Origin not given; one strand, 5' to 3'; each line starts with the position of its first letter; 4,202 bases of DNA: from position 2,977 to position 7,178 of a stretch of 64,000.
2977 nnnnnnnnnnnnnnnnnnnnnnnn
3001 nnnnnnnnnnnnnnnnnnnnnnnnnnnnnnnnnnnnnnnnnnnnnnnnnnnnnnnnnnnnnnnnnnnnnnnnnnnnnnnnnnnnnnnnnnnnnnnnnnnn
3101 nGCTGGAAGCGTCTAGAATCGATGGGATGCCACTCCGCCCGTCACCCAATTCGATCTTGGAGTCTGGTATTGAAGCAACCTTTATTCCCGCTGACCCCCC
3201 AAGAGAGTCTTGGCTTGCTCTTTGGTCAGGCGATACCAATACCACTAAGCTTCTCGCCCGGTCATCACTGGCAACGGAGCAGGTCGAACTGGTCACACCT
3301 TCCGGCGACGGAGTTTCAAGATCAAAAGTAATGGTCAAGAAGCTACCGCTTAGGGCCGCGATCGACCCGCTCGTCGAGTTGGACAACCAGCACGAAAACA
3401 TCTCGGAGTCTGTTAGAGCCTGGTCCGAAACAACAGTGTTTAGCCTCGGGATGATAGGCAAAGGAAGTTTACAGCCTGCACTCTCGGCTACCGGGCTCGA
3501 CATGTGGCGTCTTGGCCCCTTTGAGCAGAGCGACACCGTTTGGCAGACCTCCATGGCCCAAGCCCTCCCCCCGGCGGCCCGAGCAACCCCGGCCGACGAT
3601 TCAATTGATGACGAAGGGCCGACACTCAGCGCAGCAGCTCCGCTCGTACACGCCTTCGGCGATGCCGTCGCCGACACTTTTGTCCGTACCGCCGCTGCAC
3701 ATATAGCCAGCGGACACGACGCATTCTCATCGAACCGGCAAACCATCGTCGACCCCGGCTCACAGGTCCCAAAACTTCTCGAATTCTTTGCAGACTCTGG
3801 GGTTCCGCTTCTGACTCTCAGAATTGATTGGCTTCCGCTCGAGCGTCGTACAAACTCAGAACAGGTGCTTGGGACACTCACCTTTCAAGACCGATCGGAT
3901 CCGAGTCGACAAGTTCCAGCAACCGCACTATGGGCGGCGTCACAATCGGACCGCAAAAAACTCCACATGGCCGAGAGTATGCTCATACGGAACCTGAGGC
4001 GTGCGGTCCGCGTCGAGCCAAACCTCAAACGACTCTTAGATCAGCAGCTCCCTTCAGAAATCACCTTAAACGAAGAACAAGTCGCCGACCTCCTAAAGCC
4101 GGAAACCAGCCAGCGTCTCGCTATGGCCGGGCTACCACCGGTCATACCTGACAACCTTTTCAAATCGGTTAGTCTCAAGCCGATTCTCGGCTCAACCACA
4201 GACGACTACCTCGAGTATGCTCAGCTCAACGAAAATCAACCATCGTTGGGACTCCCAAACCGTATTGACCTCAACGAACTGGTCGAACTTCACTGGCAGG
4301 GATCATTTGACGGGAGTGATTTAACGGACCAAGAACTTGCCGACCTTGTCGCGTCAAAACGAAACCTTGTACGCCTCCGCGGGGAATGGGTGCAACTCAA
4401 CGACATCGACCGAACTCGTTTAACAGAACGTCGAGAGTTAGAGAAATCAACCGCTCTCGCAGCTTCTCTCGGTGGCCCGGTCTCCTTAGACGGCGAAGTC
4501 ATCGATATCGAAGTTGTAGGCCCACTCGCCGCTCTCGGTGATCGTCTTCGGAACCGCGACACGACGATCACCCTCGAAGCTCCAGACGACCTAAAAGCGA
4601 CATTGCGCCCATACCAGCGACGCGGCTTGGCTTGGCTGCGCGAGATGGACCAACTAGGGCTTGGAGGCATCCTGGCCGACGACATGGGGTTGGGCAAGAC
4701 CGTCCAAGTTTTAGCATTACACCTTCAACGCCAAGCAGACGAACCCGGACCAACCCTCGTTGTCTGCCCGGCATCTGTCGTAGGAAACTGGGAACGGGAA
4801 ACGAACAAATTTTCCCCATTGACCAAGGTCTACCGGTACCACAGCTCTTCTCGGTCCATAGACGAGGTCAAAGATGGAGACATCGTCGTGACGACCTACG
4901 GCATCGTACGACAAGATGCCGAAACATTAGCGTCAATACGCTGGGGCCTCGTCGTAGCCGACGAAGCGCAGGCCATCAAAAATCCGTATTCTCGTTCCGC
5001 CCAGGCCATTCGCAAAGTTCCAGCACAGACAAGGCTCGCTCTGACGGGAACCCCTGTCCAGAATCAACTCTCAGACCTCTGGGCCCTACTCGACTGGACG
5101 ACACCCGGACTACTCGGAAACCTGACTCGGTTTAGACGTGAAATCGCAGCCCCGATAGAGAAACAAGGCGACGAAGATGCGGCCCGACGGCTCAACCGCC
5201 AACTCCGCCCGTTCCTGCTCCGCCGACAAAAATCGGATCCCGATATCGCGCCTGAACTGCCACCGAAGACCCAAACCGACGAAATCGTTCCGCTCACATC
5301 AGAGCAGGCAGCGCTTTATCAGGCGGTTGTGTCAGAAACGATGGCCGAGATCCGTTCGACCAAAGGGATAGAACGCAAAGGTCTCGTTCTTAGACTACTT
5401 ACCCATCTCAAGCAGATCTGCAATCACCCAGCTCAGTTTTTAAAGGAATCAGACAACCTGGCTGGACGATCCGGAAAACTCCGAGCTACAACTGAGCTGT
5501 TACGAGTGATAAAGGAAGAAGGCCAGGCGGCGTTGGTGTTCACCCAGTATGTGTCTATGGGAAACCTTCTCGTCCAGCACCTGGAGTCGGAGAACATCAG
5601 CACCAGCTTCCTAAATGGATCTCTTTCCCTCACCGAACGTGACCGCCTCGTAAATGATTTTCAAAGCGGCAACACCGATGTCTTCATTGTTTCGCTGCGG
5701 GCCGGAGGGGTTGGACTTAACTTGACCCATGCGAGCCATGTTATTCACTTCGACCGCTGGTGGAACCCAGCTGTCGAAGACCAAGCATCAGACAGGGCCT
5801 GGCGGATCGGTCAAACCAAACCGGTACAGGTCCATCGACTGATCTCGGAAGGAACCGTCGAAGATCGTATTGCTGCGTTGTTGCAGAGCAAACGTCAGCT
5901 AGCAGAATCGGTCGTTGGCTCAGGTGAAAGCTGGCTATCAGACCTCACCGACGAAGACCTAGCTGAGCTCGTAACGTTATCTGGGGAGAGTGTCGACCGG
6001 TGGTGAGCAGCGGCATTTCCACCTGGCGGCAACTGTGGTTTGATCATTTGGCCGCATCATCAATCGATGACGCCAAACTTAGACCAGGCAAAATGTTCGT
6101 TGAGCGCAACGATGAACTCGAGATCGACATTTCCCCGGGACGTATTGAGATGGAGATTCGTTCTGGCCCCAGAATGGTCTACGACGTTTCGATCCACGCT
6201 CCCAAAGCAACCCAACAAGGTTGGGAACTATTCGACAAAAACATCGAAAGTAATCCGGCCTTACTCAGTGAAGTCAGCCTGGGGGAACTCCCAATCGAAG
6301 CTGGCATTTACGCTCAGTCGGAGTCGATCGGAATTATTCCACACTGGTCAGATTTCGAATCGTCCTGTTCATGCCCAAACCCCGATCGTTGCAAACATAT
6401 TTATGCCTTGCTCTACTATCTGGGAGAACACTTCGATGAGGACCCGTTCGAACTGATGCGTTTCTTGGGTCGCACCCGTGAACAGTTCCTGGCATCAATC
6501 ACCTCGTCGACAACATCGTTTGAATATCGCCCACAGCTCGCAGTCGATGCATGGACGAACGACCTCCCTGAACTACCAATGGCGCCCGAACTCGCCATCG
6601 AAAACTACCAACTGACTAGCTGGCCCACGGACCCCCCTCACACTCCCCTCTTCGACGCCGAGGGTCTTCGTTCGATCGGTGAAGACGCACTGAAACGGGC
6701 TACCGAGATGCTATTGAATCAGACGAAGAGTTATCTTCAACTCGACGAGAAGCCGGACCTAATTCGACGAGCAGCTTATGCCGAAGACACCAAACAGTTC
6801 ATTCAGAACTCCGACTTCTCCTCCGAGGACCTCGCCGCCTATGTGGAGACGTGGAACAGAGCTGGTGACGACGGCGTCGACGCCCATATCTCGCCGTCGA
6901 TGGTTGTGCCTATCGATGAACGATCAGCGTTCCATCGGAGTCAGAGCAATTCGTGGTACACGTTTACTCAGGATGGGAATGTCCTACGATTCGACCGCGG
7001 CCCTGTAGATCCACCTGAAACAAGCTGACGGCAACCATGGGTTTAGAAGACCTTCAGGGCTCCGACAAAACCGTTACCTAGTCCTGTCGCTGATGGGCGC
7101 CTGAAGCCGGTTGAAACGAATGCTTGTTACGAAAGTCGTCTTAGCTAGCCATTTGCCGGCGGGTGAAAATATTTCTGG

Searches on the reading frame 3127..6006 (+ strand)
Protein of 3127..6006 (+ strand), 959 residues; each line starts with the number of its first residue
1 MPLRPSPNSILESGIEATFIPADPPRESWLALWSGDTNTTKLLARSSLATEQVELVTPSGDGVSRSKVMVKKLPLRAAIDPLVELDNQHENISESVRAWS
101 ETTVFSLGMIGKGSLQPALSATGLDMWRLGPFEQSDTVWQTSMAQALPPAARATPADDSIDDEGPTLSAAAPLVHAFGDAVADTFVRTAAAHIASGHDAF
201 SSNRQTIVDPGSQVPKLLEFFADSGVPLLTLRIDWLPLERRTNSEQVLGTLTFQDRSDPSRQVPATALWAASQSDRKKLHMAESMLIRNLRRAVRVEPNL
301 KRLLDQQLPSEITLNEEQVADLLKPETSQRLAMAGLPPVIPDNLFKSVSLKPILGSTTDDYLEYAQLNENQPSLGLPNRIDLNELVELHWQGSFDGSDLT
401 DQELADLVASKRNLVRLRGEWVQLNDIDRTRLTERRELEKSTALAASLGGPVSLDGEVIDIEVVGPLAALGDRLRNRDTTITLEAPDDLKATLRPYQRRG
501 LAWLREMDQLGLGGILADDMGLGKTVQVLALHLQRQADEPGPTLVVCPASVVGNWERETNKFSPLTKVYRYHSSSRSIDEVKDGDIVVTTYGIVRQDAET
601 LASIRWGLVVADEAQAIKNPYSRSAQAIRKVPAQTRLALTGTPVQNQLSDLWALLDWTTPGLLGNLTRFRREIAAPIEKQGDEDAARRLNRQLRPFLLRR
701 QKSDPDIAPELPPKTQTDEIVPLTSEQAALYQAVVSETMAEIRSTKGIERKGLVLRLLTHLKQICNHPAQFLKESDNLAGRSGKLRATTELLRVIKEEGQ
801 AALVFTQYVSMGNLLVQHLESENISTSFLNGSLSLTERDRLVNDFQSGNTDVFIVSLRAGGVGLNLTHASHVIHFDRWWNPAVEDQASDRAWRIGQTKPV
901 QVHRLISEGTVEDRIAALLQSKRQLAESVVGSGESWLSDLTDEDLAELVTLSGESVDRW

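Call 71: search_protein_families(library=pfam, proteins=[window:3127-6006:+], max_evalue=0.00001)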
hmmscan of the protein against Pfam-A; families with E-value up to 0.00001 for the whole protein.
window:3127-6006:+ (959 aa): 4 families
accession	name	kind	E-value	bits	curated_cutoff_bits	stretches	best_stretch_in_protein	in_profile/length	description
PF00176.29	SNF2-rel_dom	-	1.2e-69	235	24.9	1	496-769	1-289/290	SNF2-related domain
PF00271.37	Helicase_C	-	2.4e-23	82.9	23.5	1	784-895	2-110/110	Helicase conserved C-terminal domain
PF12419.13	DUF3670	-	1.9e-15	57.2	27.6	1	308-438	2-120/136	SNF2 Helicase protein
PF04851.21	ResIII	-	4.2e-07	30.5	22.5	1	492-644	3-163/164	Type III restriction enzyme, res subunit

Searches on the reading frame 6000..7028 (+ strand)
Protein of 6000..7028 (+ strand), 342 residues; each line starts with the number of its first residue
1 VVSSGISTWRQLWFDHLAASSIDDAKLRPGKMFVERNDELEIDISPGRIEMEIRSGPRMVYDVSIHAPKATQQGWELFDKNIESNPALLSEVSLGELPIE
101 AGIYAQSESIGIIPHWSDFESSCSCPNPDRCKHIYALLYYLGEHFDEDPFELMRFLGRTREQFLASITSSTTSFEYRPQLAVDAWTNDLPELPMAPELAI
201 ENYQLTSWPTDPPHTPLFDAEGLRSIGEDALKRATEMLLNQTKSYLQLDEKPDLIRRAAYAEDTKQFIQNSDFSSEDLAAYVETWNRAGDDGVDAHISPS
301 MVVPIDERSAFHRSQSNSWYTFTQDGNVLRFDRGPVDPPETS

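Call 71: search_protein_families(library=pfam, proteins=[window:6000-7028:+], max_evalue=0.00001)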
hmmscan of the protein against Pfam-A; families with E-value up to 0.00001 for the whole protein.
window:6000-7028:+ (342 aa): 1 family
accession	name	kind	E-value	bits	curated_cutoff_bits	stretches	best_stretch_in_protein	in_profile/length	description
PF04434.22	SWIM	-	1.4e-06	28.1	19.6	1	118-142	10-38/38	SWIM zinc finger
